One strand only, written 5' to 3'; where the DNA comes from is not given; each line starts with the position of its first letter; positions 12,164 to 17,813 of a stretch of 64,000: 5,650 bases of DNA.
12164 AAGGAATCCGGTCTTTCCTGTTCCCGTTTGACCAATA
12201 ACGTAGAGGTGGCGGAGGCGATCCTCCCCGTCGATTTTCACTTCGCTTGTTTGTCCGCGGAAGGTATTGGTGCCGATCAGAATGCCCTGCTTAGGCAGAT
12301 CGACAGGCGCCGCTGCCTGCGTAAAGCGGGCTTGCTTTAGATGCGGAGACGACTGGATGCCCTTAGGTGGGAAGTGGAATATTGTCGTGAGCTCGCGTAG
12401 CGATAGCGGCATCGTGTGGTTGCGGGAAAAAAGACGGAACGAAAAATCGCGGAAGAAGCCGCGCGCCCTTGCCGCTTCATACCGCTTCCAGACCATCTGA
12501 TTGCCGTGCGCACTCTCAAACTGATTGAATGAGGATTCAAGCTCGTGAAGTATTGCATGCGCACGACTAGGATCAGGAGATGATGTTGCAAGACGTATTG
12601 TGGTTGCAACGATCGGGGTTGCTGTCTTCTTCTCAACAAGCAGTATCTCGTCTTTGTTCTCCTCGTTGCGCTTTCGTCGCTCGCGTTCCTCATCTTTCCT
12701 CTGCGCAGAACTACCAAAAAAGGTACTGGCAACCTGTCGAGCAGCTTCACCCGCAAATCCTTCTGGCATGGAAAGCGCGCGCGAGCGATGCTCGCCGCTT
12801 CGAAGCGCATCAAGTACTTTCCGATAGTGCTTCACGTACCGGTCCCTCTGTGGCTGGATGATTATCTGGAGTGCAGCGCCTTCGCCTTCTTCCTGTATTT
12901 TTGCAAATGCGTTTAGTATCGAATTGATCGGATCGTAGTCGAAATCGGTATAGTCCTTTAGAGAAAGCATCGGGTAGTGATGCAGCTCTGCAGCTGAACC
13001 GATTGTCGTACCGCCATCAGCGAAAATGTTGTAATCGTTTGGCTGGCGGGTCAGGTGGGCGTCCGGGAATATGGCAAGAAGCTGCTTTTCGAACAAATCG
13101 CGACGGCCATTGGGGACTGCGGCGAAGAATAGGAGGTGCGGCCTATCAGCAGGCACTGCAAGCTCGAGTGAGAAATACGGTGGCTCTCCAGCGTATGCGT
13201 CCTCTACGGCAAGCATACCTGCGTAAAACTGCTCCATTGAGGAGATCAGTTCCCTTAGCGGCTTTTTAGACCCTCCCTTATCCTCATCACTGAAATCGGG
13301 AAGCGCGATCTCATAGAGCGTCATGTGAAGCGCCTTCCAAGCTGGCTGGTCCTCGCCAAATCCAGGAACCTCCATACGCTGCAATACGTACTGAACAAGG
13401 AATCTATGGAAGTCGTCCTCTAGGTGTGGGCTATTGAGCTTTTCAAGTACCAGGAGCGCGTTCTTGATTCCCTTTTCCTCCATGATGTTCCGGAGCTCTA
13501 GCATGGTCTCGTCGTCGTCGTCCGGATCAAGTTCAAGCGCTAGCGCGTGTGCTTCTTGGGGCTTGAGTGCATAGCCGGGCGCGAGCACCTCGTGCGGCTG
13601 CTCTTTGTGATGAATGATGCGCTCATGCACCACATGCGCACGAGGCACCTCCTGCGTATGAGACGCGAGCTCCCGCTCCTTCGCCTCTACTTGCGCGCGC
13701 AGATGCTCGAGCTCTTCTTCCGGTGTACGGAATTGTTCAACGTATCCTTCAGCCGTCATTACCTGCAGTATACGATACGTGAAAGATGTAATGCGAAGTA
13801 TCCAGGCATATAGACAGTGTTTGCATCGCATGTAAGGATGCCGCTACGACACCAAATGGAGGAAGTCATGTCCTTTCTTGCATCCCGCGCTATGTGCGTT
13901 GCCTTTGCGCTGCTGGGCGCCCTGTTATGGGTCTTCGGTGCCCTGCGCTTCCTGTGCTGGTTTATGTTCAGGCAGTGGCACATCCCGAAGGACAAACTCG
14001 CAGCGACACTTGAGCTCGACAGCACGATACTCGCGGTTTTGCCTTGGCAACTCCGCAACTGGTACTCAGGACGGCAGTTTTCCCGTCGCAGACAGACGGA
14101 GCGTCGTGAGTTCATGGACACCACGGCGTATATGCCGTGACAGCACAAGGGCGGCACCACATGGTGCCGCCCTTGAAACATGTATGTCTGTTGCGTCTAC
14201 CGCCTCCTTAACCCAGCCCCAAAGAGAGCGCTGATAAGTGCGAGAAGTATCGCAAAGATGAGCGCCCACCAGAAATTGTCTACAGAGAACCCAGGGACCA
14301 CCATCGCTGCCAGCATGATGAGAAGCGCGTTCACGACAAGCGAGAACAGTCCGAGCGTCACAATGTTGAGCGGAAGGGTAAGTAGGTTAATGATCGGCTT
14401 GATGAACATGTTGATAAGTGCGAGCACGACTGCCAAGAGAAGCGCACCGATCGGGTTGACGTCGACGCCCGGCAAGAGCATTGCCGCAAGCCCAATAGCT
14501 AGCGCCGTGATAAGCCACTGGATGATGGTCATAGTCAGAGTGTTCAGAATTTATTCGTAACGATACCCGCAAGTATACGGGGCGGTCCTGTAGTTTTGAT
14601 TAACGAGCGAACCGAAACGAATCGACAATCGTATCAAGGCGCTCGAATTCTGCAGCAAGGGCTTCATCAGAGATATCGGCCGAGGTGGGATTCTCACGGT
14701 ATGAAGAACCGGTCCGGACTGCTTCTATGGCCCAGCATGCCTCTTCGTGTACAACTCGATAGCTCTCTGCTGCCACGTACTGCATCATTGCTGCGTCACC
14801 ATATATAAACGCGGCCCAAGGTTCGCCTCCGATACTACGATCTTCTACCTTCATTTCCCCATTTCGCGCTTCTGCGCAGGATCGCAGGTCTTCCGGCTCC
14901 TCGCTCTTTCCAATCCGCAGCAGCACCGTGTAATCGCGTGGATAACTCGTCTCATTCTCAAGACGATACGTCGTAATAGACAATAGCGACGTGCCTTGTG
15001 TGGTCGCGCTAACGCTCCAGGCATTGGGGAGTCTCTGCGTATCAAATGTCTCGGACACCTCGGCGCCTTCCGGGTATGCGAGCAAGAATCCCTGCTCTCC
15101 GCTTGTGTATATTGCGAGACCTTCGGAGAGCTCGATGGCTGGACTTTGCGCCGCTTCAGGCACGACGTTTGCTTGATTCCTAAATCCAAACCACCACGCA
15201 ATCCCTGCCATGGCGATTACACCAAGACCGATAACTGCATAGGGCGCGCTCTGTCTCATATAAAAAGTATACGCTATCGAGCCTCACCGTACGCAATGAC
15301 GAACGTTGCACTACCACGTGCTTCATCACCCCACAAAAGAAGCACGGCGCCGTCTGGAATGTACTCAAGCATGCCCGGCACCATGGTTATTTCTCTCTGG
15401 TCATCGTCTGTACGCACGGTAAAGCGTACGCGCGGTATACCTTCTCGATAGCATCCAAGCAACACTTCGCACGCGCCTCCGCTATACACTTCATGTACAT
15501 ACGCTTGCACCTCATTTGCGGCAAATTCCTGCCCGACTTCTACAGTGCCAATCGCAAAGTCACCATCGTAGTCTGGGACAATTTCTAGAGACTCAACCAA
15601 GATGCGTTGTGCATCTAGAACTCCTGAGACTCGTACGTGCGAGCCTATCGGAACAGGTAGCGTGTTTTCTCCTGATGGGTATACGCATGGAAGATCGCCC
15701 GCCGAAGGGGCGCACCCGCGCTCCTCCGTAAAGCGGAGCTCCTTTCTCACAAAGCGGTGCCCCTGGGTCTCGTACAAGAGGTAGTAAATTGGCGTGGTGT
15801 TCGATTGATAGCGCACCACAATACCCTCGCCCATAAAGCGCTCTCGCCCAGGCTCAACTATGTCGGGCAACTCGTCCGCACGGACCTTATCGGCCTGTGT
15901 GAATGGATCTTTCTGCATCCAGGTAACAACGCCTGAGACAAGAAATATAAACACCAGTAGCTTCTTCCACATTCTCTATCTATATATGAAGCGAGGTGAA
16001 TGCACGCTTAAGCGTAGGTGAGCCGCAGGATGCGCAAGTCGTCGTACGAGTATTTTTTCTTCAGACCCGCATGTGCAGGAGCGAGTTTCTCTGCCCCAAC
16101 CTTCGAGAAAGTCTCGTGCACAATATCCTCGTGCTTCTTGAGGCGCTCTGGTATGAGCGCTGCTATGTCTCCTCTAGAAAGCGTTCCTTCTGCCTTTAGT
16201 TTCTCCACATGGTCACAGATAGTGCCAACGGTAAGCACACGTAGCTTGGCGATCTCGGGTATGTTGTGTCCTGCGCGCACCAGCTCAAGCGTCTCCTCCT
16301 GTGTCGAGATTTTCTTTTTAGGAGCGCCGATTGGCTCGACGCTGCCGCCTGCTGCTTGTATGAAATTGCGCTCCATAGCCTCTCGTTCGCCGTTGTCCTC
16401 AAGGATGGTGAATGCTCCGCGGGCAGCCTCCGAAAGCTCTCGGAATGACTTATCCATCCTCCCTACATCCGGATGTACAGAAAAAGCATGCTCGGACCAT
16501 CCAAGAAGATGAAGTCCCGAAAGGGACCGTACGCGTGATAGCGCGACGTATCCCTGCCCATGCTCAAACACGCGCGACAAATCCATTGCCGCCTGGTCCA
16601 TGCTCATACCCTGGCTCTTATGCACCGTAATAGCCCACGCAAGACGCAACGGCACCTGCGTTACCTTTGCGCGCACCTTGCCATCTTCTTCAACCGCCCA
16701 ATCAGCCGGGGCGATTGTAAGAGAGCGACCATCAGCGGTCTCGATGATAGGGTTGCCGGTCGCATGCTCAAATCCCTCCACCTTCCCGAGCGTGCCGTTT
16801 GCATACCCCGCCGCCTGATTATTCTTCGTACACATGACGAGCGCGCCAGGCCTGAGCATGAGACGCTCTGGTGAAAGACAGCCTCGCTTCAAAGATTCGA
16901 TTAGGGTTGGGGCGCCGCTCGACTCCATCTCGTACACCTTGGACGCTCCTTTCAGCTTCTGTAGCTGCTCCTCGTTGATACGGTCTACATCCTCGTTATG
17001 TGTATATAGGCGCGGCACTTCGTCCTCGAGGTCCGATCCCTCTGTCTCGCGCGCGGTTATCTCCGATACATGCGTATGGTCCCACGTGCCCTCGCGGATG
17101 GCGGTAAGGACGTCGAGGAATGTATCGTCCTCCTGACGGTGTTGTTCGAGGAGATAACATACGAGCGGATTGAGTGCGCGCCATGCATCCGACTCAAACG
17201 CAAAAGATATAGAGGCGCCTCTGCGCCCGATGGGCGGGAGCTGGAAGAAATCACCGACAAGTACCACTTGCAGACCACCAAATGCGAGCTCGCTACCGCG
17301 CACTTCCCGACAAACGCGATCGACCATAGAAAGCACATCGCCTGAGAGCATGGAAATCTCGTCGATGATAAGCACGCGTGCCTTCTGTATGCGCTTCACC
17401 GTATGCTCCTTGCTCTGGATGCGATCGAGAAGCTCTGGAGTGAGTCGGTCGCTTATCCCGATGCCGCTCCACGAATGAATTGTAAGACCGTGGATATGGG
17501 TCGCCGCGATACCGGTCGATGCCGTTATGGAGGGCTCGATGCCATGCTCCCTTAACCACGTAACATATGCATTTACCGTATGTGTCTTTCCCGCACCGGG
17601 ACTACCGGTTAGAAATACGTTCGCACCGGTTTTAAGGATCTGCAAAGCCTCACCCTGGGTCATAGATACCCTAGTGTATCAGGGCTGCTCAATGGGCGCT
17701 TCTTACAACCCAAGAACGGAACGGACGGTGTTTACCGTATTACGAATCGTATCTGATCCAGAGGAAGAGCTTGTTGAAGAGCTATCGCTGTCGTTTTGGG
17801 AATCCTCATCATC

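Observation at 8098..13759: T4SS-like module: VirB4-family ATPase followed by a 938-aa repeat-bearing membrane protein, a small acidic protein and an FKBP isomerase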

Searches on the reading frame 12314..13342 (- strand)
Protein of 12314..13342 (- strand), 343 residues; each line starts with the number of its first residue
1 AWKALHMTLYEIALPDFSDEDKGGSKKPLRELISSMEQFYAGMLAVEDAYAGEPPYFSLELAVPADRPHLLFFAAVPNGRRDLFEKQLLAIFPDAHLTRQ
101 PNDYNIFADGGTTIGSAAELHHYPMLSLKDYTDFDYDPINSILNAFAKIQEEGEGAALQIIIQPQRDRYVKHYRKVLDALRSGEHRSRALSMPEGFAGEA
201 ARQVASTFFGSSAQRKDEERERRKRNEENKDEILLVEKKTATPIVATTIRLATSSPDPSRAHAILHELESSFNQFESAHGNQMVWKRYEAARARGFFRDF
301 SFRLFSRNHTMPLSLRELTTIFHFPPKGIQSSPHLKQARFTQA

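Call 75: search_solved_structures(query=A5, max_evalue=10, show_alignments=2)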
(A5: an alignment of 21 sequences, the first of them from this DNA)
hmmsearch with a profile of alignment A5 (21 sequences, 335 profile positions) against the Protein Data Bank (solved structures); distinct sequences matched with E-value up to 10: 2.
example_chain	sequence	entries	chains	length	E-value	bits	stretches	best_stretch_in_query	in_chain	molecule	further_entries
4rv1_A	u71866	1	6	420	6.2e-06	28.6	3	156-263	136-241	Engineered Protein OR497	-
4hxt_A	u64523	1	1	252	0.00063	22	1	156-263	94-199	De Novo Protein OR329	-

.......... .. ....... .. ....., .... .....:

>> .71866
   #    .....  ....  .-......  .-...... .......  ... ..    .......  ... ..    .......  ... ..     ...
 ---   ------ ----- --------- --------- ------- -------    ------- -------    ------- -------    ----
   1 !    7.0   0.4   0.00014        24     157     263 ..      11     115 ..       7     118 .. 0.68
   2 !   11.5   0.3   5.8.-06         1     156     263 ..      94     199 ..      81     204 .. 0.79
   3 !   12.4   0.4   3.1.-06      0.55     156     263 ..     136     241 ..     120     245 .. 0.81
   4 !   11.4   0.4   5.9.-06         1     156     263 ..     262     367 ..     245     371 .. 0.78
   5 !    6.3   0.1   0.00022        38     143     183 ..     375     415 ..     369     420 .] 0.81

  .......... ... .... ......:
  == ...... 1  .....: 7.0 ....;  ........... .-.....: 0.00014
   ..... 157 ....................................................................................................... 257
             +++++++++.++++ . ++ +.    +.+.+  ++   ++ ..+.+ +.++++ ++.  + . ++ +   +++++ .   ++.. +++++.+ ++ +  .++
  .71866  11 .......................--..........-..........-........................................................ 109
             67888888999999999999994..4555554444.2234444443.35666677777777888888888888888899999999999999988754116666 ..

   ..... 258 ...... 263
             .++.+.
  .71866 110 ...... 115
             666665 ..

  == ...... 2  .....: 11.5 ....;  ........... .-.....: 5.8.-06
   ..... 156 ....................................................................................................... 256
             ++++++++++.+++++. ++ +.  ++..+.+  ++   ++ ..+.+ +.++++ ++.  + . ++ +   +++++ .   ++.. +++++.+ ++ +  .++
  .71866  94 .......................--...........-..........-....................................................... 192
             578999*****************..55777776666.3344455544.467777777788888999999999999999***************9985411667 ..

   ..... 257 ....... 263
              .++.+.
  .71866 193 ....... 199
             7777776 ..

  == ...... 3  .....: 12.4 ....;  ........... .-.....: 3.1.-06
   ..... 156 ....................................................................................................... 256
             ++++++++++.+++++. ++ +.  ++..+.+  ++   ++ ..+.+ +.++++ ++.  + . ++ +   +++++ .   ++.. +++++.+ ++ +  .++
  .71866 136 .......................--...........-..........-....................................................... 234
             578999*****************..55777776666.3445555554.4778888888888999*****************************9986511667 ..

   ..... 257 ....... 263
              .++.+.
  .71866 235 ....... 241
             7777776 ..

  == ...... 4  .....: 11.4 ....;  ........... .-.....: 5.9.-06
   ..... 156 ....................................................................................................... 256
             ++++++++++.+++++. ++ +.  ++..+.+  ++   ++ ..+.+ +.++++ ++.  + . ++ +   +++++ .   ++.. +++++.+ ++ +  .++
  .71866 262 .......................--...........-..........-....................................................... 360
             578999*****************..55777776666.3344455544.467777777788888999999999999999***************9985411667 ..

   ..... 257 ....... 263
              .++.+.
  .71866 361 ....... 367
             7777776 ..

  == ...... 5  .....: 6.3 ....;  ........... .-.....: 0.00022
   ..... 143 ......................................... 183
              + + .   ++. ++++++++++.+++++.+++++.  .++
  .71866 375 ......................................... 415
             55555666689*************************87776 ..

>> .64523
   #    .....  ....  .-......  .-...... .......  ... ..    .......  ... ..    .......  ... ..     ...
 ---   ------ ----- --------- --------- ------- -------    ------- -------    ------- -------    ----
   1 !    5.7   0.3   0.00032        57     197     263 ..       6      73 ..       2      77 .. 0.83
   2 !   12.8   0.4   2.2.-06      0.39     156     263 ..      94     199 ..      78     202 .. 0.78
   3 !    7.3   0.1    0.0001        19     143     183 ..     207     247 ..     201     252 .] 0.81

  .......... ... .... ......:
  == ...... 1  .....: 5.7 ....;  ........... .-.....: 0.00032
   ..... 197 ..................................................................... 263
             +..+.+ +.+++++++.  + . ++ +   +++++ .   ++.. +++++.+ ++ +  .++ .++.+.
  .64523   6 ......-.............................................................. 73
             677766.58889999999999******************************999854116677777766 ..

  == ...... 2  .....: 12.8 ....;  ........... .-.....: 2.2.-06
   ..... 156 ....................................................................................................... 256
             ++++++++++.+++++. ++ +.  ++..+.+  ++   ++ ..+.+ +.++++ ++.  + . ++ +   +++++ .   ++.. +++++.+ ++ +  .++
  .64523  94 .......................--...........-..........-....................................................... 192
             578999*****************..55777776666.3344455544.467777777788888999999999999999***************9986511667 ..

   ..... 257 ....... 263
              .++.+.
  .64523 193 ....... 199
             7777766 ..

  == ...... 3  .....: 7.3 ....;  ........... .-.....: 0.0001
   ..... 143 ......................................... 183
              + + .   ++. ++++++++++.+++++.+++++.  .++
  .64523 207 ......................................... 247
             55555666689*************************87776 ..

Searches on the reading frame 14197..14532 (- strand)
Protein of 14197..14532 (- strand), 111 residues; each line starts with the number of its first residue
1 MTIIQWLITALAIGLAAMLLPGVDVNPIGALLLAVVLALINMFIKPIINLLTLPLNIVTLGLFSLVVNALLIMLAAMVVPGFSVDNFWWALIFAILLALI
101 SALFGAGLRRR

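Call 4: search_protein_families(library=pfam, proteins=[window:14197-14532:-], max_evalue=0.01)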
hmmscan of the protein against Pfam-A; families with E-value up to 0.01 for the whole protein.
window:14197-14532:- (111 aa): 1 family
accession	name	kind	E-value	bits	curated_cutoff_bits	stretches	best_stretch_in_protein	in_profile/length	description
PF04020.18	Phage_holin_4_2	-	3e-30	105.4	28.8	1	2-103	3-105/105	Mycobacterial 4 TMS phage holin, superfamily IV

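Call 96: search_protein_families(library=phrogs, proteins=[window:14197-14532:-], max_evalue=0.001)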
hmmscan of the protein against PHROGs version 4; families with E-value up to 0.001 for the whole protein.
window:14197-14532:- (111 aa): 0 families

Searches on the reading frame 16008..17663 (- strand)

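Call 4: search_protein_families(library=pfam, proteins=[window:16008-17663:-], max_evalue=0.01)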
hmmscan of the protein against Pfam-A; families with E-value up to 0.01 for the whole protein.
window:16008-17663:- (551 aa): 13 families
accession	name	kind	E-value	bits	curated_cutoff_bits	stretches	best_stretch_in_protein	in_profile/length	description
PF05970.20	PIF1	-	2.1e-32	113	25.9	1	11-196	20-219/223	PIF1-like helicase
PF13604.12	AAA_30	-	4.7e-15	56.3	27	1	3-195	6-174/191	AAA domain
PF14493.12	HTH_40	-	1.2e-14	54.8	27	1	454-546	1-88/89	Helix-turn-helix domain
PF13245.12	AAA_19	-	1.3e-14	55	25.1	1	4-147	2-134/134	AAA domain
PF13401.12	AAA_22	-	3.3e-08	34.4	27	1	13-137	5-122/130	AAA domain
PF21530.3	Pif1_2B_dom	-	2.3e-06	27.7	23.9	1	254-298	2-47/47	DNA helicase Pif1, 2B domain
PF01443.25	Viral_helicase1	-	9.7e-05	22.7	21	1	19-178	4-133/228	Viral superfamily 1 RNA helicase core domain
PF20720.3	nSTAND3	-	0.00042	20.5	27.2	1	5-46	9-50/155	Novel STAND NTPase 3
PF02689.20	Herpes_Helicase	-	0.00051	18.6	27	0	344-380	732-770/808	Helicase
PF13191.12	AAA_16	-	0.0064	17.5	32.6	0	13-41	22-52/167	AAA ATPase domain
PF00270.35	DEAD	-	0.008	16.4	26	0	3-29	4-30/167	DEAD/DEAH box helicase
PF03266.21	NTPase_1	-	0.0083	16.4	23.9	0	15-42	1-28/168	NTPase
PF00004.35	AAA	-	0.0087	16.9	21.2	0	16-108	1-71/131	ATPase family associated with various cellular activities (AAA)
